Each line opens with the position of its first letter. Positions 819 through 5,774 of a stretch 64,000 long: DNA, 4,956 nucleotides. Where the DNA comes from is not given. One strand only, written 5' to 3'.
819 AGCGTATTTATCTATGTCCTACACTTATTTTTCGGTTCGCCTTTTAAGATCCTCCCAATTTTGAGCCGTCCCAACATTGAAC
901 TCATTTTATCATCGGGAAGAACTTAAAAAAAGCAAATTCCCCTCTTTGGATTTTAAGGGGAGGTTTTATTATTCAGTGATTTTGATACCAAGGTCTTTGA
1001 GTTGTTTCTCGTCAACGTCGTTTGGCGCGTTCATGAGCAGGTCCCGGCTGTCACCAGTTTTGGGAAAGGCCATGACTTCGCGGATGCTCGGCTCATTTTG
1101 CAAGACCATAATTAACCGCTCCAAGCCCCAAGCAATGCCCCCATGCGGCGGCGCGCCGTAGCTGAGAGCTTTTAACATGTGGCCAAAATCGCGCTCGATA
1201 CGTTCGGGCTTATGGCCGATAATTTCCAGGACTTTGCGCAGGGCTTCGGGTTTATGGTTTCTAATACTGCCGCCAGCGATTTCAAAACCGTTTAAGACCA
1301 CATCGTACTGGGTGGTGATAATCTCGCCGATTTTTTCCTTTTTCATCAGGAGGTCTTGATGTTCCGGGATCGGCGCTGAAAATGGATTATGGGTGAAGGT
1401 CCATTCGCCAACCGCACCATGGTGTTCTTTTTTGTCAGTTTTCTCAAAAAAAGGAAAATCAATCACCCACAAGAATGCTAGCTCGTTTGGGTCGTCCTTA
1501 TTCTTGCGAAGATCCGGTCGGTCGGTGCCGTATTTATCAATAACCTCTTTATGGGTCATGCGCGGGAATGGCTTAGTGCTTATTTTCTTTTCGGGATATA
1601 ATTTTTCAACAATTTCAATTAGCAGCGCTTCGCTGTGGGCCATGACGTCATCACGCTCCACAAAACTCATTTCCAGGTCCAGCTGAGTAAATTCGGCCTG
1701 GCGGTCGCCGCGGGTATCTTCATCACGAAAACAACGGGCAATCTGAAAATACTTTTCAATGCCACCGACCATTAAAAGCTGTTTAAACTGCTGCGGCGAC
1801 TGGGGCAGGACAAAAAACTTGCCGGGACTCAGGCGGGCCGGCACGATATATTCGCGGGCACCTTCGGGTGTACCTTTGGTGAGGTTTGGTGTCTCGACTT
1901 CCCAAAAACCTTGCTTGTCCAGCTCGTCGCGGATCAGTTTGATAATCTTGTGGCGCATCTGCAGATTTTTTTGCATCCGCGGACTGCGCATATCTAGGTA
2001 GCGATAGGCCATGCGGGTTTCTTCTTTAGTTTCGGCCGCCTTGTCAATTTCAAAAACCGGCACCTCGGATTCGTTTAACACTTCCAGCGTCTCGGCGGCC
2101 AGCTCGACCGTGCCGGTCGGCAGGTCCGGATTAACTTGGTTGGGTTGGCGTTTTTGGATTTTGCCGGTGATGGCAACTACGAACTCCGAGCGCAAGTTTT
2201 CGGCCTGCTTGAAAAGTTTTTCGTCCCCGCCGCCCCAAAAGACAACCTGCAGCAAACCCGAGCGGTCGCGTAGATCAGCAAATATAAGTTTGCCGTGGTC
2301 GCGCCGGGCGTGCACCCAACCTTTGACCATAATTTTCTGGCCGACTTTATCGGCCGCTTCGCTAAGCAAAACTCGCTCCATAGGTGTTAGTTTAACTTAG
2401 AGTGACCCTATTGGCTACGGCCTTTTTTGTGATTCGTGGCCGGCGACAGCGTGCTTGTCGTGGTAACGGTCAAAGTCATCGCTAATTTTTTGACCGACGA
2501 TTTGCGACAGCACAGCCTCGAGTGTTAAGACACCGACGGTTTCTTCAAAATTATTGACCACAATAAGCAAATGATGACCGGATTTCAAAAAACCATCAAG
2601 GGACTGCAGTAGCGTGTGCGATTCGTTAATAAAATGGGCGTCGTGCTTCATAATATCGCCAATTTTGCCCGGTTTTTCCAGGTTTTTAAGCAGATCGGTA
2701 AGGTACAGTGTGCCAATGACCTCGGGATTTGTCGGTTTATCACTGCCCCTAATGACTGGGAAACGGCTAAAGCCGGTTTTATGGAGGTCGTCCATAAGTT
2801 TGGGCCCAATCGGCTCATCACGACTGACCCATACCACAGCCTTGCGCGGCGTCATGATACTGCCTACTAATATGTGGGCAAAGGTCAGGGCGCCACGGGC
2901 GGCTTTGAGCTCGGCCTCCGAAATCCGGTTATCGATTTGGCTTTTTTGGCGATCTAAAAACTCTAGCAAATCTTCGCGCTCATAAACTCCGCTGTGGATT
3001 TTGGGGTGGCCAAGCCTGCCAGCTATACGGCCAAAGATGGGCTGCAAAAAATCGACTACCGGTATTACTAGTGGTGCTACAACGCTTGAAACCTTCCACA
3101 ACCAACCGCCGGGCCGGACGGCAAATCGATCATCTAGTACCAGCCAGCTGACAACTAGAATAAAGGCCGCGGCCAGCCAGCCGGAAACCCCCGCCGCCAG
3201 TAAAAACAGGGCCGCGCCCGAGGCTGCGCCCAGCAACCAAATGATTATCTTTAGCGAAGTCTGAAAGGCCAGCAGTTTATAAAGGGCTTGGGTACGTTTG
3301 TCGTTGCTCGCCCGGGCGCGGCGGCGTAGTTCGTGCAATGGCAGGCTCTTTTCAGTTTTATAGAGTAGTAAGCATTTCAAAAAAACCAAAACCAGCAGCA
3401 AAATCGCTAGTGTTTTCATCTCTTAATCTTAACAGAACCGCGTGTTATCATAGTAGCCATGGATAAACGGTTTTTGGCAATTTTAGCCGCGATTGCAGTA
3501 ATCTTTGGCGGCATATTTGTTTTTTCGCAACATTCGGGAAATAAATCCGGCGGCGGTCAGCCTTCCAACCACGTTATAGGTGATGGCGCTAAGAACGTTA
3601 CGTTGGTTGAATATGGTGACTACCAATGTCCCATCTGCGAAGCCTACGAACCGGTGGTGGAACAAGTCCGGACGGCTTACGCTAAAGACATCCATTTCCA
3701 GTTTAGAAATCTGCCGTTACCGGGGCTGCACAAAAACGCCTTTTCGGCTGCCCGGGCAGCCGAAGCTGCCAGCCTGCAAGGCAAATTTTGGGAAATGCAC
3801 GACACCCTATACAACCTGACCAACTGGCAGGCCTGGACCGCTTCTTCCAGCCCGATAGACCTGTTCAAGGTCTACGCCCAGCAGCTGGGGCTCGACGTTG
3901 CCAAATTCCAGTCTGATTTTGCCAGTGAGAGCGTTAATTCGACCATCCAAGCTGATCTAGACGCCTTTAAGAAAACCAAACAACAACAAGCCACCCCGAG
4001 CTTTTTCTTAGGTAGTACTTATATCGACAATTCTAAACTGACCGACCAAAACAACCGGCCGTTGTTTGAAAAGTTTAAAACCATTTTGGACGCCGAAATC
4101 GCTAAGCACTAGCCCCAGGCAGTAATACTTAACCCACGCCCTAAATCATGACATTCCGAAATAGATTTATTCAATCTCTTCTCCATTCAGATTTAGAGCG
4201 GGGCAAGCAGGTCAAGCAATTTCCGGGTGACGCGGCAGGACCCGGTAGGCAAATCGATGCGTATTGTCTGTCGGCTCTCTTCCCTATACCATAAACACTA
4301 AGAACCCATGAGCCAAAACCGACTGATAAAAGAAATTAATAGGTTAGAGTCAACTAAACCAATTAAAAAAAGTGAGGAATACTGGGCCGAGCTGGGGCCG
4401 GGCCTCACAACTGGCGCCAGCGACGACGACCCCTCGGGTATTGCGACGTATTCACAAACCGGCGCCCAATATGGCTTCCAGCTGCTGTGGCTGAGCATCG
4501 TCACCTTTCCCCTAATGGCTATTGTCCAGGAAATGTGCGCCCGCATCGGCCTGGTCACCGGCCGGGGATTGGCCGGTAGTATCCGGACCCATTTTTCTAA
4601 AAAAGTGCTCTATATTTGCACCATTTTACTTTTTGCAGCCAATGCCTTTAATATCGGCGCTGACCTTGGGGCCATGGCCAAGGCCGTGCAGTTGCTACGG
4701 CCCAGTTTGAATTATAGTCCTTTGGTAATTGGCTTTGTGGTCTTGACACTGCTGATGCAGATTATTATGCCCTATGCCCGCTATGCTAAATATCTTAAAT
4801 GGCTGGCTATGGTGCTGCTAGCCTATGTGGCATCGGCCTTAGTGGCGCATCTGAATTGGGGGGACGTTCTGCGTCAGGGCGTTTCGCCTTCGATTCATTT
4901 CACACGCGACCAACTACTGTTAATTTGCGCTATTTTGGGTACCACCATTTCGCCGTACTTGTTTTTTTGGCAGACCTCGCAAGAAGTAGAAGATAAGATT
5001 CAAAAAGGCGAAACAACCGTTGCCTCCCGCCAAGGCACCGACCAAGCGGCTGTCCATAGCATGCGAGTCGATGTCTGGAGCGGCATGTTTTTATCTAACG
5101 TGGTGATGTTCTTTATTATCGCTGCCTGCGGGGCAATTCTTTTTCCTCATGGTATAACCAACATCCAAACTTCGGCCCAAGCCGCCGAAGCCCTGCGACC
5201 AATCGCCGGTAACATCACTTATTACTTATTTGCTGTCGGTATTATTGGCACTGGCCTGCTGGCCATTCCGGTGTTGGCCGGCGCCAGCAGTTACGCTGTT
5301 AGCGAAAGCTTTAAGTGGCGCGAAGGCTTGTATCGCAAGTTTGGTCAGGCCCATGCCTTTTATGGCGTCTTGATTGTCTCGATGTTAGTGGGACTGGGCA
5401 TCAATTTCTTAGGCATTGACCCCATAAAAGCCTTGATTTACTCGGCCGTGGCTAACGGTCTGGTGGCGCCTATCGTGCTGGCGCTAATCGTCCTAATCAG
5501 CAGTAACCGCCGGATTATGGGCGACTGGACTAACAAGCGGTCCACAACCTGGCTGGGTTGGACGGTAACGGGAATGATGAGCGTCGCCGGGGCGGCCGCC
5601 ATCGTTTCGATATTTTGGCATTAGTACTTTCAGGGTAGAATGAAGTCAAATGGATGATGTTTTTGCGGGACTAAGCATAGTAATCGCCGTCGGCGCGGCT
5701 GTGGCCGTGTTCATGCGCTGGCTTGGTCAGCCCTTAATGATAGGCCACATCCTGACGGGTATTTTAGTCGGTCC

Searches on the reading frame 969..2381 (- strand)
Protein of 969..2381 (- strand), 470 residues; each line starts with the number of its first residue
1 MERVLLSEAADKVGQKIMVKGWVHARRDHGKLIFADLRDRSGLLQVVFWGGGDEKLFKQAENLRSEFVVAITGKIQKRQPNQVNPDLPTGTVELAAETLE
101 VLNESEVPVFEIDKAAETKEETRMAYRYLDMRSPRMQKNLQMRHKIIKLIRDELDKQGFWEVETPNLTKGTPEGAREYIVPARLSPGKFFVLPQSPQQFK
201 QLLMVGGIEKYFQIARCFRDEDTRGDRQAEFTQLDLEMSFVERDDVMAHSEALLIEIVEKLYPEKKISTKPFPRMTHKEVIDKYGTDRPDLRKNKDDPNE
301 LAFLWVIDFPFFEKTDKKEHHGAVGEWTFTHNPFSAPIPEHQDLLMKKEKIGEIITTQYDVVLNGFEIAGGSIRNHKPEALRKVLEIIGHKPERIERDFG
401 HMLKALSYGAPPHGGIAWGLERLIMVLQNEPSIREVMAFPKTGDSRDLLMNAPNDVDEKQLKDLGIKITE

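Call 67: search_protein_families(library=pfam, proteins=[window:969-2381:-], max_evalue=0.001)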
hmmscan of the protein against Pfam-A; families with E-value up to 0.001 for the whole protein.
window:969-2381:- (470 aa): 3 families
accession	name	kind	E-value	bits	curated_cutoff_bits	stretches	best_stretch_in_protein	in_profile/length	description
PF00152.25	tRNA-synt_2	-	6.8e-111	370.7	25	1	119-442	1-307/308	tRNA synthetases class II (D, K and N)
PF01336.31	tRNA_anti-codon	-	1.5e-19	70.2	27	1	19-102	3-75/75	OB-fold nucleic acid binding domain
PF01409.25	tRNA-synt_2d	-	5.9e-05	23.1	19.8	0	196-269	89-162/246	tRNA synthetases class II core domain (F)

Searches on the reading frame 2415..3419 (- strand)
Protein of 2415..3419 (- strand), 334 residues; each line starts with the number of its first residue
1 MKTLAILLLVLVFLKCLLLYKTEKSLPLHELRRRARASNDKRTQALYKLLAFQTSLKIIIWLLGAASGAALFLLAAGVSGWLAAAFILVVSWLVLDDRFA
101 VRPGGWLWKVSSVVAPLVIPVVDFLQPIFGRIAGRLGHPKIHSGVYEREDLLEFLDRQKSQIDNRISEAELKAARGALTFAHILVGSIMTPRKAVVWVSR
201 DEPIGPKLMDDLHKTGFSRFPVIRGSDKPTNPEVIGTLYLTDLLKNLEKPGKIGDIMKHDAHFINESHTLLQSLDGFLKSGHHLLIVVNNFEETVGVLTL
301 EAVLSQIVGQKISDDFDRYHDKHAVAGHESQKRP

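Call 67: search_protein_families(library=pfam, proteins=[window:2415-3419:-], max_evalue=0.001)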
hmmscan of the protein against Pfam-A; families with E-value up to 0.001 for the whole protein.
window:2415-3419:- (334 aa): 1 family
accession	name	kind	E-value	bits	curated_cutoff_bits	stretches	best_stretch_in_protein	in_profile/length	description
PF00571.33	CBS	-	1.6e-12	48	24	1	253-308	1-56/57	CBS domain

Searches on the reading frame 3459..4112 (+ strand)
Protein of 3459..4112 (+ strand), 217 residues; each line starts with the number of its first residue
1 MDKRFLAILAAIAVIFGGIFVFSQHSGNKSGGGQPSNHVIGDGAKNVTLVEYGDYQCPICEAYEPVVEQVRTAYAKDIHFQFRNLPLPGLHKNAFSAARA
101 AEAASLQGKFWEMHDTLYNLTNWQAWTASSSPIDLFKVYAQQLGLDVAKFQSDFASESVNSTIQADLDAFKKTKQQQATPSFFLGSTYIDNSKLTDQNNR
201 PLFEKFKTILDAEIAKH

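Call 67: search_protein_families(library=pfam, proteins=[window:3459-4112:+], max_evalue=0.001)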
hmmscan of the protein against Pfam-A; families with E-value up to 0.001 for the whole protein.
window:3459-4112:+ (217 aa): 3 families
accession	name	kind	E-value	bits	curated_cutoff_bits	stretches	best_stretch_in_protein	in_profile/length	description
PF13462.12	Thioredoxin_4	-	5.2e-19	69.5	23.2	1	36-194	4-155/165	Thioredoxin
PF01323.26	DSBA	-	9e-10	39.1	25.6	1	48-186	1-174/191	DSBA-like thioredoxin domain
PF13743.12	Thioredoxin_5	-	2.6e-06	27.8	27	1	93-182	73-161/186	Thioredoxin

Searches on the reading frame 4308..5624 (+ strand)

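Call 67: search_protein_families(library=pfam, proteins=[window:4308-5624:+], max_evalue=0.001)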
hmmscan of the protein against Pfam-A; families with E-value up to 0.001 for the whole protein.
window:4308-5624:+ (438 aa): 1 family
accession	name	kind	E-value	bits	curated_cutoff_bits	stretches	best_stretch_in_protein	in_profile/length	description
PF01566.24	Nramp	-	5.5e-84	282.7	29.8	1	45-410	1-356/357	Natural resistance-associated macrophage protein-like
